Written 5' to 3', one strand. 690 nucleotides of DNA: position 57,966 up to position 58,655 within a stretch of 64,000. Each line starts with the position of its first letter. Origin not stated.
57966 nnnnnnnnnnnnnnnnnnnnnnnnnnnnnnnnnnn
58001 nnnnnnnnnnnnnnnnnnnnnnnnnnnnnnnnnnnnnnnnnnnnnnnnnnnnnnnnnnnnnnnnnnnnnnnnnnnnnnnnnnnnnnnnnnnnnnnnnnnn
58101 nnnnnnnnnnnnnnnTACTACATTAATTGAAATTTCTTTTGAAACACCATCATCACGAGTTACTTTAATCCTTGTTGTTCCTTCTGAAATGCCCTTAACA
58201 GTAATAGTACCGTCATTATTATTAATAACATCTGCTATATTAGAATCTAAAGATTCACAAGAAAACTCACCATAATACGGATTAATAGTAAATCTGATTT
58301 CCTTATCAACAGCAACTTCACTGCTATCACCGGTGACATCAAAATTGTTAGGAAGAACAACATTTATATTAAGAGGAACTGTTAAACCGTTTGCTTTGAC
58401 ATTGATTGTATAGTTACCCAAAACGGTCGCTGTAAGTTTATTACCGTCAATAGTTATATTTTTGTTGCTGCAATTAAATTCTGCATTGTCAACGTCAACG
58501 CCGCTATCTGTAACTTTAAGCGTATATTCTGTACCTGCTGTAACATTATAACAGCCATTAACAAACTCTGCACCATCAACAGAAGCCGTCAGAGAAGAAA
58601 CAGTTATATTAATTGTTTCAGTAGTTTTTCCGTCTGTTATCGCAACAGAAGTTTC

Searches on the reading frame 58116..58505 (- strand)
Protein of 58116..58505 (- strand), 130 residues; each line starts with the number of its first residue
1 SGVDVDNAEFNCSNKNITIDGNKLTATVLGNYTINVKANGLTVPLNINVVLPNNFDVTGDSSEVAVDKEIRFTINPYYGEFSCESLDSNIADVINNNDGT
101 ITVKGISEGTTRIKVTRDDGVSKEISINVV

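Call 52: search_protein_families(library=pfam, proteins=[window:58116-58505:-], max_evalue=1)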
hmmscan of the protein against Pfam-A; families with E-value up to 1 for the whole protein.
window:58116-58505:- (130 aa): 6 families
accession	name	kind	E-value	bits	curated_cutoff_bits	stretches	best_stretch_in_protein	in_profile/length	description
PF02368.24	Big_2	-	7.8e-05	23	22.8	1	79-124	34-75/79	Bacterial Ig-like domain (group 2)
PF13629.12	T2SS-T3SS_pil_N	-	0.00055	20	23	1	87-129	28-71/72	Pilus formation protein N terminal region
PF12985.13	DUF3869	-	0.011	16.4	24.5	1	5-48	22-67/85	Domain of unknown function (DUF3869)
PF00630.25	Filamin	-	0.025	15.8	26.9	0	25-44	69-88/93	Filamin/ABP280 repeat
PF07550.17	Shr-like_HID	-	0.038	14.9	22.3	1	4-40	37-71/82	Heme-binding protein Shr-like, Hb-interacting domain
PF06715.18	Gp5_C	-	0.11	13.1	20.4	1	24-39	3-18/24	Gp5 C-terminal repeat (3 copies)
